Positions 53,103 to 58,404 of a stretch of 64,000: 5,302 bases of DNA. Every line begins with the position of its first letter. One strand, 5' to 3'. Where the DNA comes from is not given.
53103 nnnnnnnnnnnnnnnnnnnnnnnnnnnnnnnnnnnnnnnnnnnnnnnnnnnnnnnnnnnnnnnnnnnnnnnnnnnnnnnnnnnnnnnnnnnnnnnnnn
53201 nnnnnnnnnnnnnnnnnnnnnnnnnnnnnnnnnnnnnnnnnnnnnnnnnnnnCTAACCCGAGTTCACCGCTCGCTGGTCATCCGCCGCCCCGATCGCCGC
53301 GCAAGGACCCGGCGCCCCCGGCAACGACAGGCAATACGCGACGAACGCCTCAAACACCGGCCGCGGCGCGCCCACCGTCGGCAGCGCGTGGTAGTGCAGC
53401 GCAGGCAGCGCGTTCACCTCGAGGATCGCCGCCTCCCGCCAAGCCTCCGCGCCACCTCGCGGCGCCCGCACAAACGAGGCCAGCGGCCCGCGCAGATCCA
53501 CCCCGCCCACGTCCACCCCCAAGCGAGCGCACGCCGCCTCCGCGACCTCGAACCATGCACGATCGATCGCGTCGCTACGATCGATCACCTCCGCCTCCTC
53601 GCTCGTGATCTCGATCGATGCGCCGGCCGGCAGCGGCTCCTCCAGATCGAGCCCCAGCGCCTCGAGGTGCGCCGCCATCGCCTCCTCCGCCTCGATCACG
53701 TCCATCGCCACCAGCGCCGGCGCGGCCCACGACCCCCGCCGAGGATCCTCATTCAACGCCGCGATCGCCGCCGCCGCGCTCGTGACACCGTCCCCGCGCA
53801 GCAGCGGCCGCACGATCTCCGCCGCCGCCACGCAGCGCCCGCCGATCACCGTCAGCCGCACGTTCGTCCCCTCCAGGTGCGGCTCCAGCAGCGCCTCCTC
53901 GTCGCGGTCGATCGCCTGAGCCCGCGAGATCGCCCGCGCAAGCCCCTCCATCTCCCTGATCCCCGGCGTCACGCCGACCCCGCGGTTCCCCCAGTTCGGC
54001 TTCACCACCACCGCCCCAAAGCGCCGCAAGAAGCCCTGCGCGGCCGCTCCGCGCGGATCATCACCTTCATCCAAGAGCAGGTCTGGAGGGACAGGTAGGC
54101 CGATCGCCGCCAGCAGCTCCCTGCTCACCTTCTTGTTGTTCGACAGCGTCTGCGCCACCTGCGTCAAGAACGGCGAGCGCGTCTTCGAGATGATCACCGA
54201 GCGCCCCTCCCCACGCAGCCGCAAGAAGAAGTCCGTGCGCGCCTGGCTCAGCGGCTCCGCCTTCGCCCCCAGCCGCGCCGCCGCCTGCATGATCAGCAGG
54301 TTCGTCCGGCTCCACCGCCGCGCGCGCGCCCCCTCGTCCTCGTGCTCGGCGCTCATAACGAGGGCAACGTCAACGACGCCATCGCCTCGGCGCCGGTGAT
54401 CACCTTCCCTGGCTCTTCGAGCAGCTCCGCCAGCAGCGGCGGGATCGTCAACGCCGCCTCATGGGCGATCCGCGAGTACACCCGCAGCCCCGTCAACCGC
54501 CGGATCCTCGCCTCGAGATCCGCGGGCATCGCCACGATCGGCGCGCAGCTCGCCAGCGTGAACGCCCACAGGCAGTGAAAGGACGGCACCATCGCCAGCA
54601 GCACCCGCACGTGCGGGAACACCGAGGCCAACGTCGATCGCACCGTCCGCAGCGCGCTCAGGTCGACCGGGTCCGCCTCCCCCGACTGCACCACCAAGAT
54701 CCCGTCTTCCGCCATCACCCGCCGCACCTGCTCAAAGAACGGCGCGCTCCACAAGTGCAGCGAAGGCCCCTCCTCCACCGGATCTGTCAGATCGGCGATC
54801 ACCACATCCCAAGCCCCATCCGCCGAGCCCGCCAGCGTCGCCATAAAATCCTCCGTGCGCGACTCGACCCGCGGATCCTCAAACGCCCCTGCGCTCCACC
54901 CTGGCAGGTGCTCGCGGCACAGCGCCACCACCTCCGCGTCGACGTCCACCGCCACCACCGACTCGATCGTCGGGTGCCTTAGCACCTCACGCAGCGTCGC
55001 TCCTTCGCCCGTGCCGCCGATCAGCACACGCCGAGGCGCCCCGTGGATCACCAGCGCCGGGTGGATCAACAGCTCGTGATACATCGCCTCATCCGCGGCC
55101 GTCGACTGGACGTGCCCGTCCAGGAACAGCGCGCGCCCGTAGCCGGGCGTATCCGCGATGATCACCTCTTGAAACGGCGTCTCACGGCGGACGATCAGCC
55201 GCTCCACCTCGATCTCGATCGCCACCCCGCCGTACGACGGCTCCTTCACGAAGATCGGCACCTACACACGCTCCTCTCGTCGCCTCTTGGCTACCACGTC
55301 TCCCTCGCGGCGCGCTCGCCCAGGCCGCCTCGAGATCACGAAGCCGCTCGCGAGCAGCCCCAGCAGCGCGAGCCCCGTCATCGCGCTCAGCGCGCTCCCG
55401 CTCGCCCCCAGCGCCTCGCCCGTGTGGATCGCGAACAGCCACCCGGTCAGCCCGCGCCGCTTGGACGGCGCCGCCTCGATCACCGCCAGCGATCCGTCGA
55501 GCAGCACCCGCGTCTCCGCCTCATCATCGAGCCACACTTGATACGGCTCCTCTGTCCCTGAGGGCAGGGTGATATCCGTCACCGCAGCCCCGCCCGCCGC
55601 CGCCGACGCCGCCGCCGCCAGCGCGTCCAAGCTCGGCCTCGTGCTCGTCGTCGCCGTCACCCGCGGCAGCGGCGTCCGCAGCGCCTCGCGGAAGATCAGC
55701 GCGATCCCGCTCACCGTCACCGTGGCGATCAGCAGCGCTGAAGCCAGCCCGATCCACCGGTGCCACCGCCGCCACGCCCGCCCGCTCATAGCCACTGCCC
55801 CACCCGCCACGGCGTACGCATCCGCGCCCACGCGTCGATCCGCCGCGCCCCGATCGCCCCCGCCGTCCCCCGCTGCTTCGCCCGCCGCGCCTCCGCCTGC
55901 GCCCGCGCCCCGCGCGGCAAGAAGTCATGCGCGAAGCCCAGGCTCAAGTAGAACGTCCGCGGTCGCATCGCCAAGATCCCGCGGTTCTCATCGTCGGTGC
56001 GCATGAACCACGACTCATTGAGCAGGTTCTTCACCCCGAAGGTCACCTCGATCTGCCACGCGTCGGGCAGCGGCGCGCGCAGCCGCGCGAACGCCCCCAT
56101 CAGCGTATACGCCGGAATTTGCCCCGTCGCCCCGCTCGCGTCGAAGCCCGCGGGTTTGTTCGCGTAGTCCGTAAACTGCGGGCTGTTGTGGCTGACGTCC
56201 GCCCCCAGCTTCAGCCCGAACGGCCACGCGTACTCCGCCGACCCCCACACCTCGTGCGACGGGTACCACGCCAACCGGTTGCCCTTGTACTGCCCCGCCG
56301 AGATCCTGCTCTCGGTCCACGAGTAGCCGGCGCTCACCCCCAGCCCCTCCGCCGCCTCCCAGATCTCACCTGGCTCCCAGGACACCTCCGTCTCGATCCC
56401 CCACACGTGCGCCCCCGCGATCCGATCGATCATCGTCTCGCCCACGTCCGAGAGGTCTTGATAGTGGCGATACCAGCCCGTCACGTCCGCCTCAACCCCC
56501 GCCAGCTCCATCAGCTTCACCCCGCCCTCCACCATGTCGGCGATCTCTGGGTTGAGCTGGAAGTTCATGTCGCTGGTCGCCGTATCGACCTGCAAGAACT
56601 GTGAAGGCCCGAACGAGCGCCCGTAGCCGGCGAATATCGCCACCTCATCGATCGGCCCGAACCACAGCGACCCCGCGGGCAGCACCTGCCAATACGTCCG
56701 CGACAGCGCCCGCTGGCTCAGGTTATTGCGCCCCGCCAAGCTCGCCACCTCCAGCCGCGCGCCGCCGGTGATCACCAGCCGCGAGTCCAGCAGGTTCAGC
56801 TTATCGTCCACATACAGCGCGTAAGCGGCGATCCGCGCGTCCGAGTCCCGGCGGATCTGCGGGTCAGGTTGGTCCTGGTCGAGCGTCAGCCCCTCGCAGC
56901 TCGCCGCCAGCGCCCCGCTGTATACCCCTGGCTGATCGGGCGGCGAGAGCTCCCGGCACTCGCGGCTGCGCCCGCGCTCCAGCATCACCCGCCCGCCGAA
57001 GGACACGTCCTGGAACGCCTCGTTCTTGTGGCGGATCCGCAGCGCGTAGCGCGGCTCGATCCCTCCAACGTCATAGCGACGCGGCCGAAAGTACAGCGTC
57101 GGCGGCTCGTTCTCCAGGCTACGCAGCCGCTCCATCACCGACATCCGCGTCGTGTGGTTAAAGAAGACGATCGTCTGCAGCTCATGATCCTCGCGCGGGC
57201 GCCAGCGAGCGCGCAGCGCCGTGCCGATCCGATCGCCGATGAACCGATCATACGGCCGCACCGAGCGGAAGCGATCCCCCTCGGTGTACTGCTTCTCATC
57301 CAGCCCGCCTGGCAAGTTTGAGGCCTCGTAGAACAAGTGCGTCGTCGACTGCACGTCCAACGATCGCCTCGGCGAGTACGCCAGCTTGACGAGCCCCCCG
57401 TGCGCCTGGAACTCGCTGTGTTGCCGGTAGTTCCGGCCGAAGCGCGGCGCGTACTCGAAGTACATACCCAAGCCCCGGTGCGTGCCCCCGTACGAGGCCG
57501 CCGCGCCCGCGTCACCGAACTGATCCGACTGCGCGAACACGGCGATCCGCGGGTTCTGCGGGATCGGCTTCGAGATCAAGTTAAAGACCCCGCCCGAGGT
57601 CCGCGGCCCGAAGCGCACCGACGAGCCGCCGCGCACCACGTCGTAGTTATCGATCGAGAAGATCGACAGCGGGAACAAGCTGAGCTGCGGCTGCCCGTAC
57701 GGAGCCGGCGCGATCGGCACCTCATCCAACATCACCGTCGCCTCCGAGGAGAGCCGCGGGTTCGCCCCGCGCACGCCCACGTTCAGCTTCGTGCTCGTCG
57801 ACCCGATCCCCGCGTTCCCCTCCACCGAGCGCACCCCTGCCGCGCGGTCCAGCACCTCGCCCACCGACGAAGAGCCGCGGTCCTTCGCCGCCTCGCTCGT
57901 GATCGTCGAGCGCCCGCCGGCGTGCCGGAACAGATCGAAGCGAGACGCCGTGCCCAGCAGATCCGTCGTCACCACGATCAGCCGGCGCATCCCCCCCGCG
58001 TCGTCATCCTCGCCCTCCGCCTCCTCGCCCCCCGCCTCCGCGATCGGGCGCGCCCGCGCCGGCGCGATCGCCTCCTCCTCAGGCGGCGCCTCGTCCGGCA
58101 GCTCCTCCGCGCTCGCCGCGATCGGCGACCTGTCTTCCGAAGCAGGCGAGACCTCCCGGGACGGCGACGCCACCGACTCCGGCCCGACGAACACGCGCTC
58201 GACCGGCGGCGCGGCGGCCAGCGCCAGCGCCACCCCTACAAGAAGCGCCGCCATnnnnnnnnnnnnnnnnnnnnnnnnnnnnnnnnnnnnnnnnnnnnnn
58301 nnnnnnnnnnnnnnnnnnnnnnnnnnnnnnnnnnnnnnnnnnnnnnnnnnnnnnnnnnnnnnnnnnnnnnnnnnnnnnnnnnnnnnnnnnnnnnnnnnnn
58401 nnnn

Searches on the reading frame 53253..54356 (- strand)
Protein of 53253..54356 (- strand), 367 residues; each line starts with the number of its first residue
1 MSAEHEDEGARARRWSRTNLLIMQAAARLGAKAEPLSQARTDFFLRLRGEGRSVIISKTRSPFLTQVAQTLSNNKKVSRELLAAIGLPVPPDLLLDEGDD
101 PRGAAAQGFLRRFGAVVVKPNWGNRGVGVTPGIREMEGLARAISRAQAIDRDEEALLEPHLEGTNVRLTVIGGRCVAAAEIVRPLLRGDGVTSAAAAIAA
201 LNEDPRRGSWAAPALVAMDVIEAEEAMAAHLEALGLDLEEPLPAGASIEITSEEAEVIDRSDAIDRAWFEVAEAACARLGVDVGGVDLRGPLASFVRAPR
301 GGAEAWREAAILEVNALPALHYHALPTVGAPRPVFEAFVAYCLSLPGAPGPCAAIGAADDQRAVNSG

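Call 15: search_protein_families(library=pfam, proteins=[window:53253-54356:-], max_evalue=0.01)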
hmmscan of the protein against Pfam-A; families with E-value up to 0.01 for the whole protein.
window:53253-54356:- (367 aa): 1 family
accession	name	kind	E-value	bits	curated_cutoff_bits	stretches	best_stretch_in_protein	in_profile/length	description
PF07478.18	Dala_Dala_lig_C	-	0.0073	16.3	24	0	81-181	1-104/204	D-ala D-ala ligase C-terminus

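Call 16: search_protein_families(library=ncbifam, proteins=[window:53253-54356:-], max_evalue=0.01)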
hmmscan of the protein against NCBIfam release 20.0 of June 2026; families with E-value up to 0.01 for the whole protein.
window:53253-54356:- (367 aa): 14 families
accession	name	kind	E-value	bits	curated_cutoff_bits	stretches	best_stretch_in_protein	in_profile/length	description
NF010623.0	PRK14016.1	subfamily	3.6e-42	144.5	877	1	56-339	196-468/871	cyanophycin synthetase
TIGR02068.2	cya_phycin_syn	equivalog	2.4e-35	121.8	850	1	35-340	174-468/862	cyanophycin synthetase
TIGR03103.1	trio_acet_GNAT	equivalog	4.2e-29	101.5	569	1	21-288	246-503/547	N-acetylglutaminylglutamine synthetase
NF002688.0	PRK02471.1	equivalog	3.9e-22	78.4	425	1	22-337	438-746/756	bifunctional glutamate--cysteine ligase GshA/glutathione synthetase GshB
TIGR01435.1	glu_cys_lig_rel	equivalog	1.5e-11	43.3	656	1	67-331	462-708/719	bifunctional glutamate--cysteine ligase/glutathione synthetase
NF002378.0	PRK01372.1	subfamily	1.1e-06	27.7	243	1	68-182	94-200/305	D-alanine--D-alanine ligase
NF002527.0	PRK01966.1-3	equivalog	1.2e-05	24.6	310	1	68-171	112-211/332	D-alanine--D-alanine ligase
TIGR01205.1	D_ala_D_alaTIGR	subfamily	2.7e-05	23.3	245.65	1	68-182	100-213/318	D-alanine--D-alanine ligase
NF002528.0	PRK01966.1-4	subfamily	0.00016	20.6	262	1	68-177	135-246/366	D-alanine--D-alanine ligase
NF000091.3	D_ala_D_ser_VanG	exception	0.00025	20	495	1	68-176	129-233/344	D-alanine--D-serine ligase VanG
NF040720.1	MptN_Meth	equivalog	0.00068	18.8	350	0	72-151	99-172/291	tetrahydromethanopterin:alpha-L-glutamate ligase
TIGR00768.1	rimK_fam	subfamily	0.0012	18.3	143.4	1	71-179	84-191/276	RimK family alpha-L-glutamate ligase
NF058666.1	D_CycloSer_DcsG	equivalog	0.0065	15.6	360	0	82-175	98-196/298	D-cycloserine synthetase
NF000207.3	D_ala_D_ser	equivalog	0.0094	15.1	520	0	68-173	125-226/342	D-alanine--D-serine ligase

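Call 86: search_solved_structures(query=window:53253-54353:-, max_evalue=0.001)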
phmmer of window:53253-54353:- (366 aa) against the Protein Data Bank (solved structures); distinct sequences matched with E-value up to 0.001: 9.
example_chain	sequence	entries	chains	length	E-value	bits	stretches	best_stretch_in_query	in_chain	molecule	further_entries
7lgn_A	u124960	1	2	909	6.4e-21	78.2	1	63-334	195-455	Cyanophycin synthase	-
7lg5_A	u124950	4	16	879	7.7e-20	74.6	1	69-351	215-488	Cyanophycin synthase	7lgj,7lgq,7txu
7txv_A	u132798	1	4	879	7.7e-20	74.6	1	69-351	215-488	Cyanophycin synthase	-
7lgm_A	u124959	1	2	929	2.5e-18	69.7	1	63-334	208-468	Cyanophycin synthase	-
3ln7_A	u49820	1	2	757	8.7e-15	58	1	64-334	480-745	Glutathione biosynthesis bifunctional protein gshAB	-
8fxh_A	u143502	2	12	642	2.5e-14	56.5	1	72-333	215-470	RimK domain-containing protein ATP-grasp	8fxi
7wac_A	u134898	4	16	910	8.6e-14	54.8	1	66-338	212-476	Cyanophycin synthase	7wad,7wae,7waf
3ln6_A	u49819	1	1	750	1.4e-11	47.5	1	72-328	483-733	Glutathione biosynthesis bifunctional protein gshAB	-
7ta5_A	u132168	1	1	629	2.1e-10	43.6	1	80-241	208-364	Glutathione synthase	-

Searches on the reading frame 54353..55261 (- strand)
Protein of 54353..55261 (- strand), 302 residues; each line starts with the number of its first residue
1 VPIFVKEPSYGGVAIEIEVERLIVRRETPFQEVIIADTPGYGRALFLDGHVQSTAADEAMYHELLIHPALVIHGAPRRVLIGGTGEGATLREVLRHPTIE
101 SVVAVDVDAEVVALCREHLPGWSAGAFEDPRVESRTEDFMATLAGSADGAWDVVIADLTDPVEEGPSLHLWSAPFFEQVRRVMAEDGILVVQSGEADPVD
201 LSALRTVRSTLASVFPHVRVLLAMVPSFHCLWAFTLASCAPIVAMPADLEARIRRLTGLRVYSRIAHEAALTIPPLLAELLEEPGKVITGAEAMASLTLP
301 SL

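Call 15: search_protein_families(library=pfam, proteins=[window:54353-55261:-], max_evalue=0.01)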
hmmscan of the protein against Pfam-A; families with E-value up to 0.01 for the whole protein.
window:54353-55261:- (302 aa): 5 families
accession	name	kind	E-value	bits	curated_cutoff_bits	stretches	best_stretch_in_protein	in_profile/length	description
PF01564.23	Spermine_synth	-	2.5e-36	125.4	22.9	1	58-238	1-177/186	Spermine/spermidine synthase domain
PF17284.7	Spermine_synt_N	-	4e-09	36.7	22.1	1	11-54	9-52/53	Spermidine synthase tetramerisation domain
PF13649.12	Methyltransf_25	-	0.00049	21.2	27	1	80-156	2-70/97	Methyltransferase domain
PF08241.18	Methyltransf_11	-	0.00057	20.9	21.2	1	83-191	4-95/95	Methyltransferase domain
PF08242.18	Methyltransf_12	-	0.00096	20.3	30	1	83-156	4-71/98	Methyltransferase domain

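Call 16: search_protein_families(library=ncbifam, proteins=[window:54353-55261:-], max_evalue=0.01)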
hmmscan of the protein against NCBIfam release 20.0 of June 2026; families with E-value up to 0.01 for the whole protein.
window:54353-55261:- (302 aa): 7 families
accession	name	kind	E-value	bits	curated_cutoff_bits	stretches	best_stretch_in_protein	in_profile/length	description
NF002010.0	PRK00811.1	equivalog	2.4e-70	237.1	260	1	6-283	9-286/287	polyamine aminopropyltransferase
TIGR00417.1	speE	equivalog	1.9e-57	194.6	249.55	1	10-274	7-269/271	spermidine synthase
NF002956.0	PRK03612.1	equivalog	2.9e-51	174.4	472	1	21-254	242-478/522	polyamine aminopropyltransferase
NF002435.0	PRK01581.1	equivalog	2.6e-29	102.4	537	1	45-243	120-317/374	polyamine aminopropyltransferase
NF037959.1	MFS_SpdSyn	subfamily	1.4e-08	33.9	40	1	80-224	281-415/480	fused MFS/spermidine synthase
NF003380.0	PRK04457.1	equivalog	1.6e-05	24.1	304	1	69-193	63-180/265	polyamine aminopropyltransferase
NF001811.0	PRK00536.1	equivalog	0.0018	17.9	352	1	178-283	156-258/262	spermidine synthase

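Call 87: search_solved_structures(query=window:54356-55261:-, max_evalue=0.00001)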
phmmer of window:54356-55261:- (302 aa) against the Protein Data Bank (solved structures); distinct sequences matched with E-value up to 0.00001: 26.
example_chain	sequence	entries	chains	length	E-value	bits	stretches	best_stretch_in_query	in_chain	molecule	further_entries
1uir_A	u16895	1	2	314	2.3e-54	187.7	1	18-289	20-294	Polyamine Aminopropyltransferase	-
3anx_A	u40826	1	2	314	2.3e-54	187.7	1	18-289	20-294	spermidine synthase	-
7xif_A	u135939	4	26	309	5.5e-52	179.9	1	2-274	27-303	Polyamine aminopropyltransferase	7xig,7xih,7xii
6bq2_A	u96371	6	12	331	5.7e-47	163.4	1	28-255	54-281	Thermospermine synthase ACAULIS protein | Thermospermine synthase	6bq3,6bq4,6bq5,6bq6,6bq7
3o4f_A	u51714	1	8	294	5.4e-42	147.1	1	19-281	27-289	Spermidine synthase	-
1iy9_A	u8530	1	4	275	4.3e-41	144.1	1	13-281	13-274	Spermidine synthase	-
3bwb_A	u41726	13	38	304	2.2e-37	131.9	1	9-274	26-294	Spermidine synthase | Spermidine synthase, putative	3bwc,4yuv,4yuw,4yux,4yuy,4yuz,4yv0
2o05_A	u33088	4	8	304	9.6e-37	129.9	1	11-279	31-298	Spermidine synthase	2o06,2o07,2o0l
3rw9_A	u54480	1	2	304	9.6e-37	129.9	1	11-279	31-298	Spermidine synthase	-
9q41_A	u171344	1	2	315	1.1e-36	129.7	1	11-279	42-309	Spermidine synthase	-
6o64_A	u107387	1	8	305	1.2e-36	129.5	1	7-281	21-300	Spermidine synthase 2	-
6qmm_B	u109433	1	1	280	2e-36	128.8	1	25-276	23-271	Polyamine aminopropyltransferase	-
2b2c_A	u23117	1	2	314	7.9e-36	126.8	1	10-281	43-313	spermidine synthase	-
1inl_A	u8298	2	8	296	4.2e-35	124.5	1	12-277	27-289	Spermidine synthase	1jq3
6o65_A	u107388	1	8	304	5.5e-35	124.1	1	7-282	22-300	Spermidine synthase 1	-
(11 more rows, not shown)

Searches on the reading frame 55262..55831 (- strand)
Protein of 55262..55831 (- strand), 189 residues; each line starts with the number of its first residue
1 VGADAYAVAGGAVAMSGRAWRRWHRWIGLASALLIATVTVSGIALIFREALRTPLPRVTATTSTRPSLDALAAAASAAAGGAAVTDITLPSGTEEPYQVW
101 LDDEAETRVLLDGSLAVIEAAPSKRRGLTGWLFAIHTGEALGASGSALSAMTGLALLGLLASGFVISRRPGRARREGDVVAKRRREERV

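Call 15: search_protein_families(library=pfam, proteins=[window:55262-55831:-], max_evalue=0.01)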
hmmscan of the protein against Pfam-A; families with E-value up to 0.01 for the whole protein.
window:55262-55831:- (189 aa): 1 family
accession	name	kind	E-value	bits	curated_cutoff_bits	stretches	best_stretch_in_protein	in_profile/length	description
PF03929.21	PepSY_TM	-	1.6e-16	61.4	28.8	1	21-185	1-171/295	PepSY-associated TM region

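Call 16: search_protein_families(library=ncbifam, proteins=[window:55262-55831:-], max_evalue=0.01)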
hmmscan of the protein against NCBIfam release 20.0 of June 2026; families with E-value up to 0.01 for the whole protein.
window:55262-55831:- (189 aa): 2 families
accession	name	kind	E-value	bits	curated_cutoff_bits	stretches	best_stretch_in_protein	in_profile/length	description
NF051432.1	PepSY_MTB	domain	0.0018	18.7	60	1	24-121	5-98/101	PepSY domain-containing protein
NF033632.1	SLATT_4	domain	0.0032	17.3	55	1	18-48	21-50/154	SLATT domain-containing protein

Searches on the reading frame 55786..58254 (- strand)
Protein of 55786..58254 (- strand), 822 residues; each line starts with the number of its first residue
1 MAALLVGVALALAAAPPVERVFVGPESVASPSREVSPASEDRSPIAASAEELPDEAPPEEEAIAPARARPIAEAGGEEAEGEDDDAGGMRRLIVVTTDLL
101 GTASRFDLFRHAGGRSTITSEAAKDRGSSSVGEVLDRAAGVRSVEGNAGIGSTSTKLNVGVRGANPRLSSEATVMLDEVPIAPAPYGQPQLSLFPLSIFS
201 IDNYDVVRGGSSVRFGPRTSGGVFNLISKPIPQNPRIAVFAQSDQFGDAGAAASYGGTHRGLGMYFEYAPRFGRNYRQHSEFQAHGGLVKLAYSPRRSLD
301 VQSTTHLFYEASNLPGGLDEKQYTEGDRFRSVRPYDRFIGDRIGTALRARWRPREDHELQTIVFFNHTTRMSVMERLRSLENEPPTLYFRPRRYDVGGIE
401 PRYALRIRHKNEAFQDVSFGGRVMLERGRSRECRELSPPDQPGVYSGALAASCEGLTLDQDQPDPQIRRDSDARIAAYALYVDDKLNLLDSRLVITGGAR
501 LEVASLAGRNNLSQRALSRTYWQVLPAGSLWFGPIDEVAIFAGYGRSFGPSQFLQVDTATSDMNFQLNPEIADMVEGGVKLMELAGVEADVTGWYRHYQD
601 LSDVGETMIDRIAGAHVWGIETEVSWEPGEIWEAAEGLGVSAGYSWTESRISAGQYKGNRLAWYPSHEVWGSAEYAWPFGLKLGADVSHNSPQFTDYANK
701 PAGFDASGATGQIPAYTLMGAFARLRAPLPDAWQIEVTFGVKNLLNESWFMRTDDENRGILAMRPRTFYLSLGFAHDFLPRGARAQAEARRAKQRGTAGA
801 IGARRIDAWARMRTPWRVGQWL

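Call 15: search_protein_families(library=pfam, proteins=[window:55786-58254:-], max_evalue=0.01)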
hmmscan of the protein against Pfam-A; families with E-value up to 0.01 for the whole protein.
window:55786-58254:- (822 aa): 2 families
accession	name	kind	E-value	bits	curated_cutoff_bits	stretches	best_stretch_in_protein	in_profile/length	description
PF00593.30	TonB_dep_Rec_b-barrel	-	1.5e-30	107.8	27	1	322-744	42-436/436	TonB dependent receptor-like, beta-barrel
PF07715.20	Plug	-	7e-13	49.5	23.9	1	113-223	7-107/107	TonB-dependent Receptor Plug Domain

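Call 16: search_protein_families(library=ncbifam, proteins=[window:55786-58254:-], max_evalue=0.01)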
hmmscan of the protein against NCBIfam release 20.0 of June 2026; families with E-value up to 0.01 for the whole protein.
window:55786-58254:- (822 aa): 15 families
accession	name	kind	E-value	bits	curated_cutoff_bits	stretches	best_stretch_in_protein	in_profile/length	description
NF041676.1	FecA_OM_dicitr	equivalog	1.2e-96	324.5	1100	1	93-771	114-768/773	TonB-dependent Fe(3+) dicitrate receptor FecA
TIGR01783.1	TonB-siderophor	subfamily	6.9e-37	127.4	223.5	2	470-773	353-646/649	TonB-dependent siderophore receptor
TIGR01785.1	TonB-hemin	subfamily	2.3e-12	46.2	316.85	1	470-764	358-665/677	TonB-dependent heme/hemoglobin receptor family protein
TIGR01779.1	TonB-B12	equivalog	5.8e-10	38.3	599.7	1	116-250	50-177/614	TonB-dependent vitamin B12 receptor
TIGR01786.1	TonB-hemlactrns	subfamily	3.1e-09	35.7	323.75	1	476-750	391-687/719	TonB-dependent hemoglobin/transferrin/lactoferrin family receptor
NF041535.1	TonB_rec_PqqU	equivalog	5.6e-09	34.9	1200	1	174-328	79-235/676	TonB-dependent receptor PqqU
NF007926.1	PRK10641.1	equivalog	1.3e-08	33.8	836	1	116-239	49-164/617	TonB-dependent vitamin B12 receptor BtuB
NF053590.1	TonB_dep_TOL0244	equivalog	1.7e-06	27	645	1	473-639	323-490/604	TOL_0244 family TonB-dependent receptor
NF010012.0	PRK13486.1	equivalog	1.8e-06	26.6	924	1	476-695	383-600/696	TonB-dependent receptor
NF038079.1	TonB_sider_MxcH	equivalog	1.1e-05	23.7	925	1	36-260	64-270/792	TonB-dependent siderophore myxochelin receptor MxcH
NF010038.0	PRK13513.1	equivalog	1.3e-05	23.9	942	0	615-700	520-598/659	ligand-gated channel protein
NF010048.1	PRK13524.1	subfamily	0.00012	20.7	493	0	201-234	148-181/744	FepA family TonB-dependent siderophore receptor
NF010010.0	PRK13483.1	equivalog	0.00024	19.2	927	0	633-676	532-575/660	ligand-gated channel protein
NF010051.0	PRK13528.1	subfamily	0.0008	17.7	583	0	202-230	145-173/727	FepA family TonB-dependent siderophore receptor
TIGR01782.1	TonB-Xanth-Caul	subfamily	0.0026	16.1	310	0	244-372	142-271/868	TonB-dependent receptor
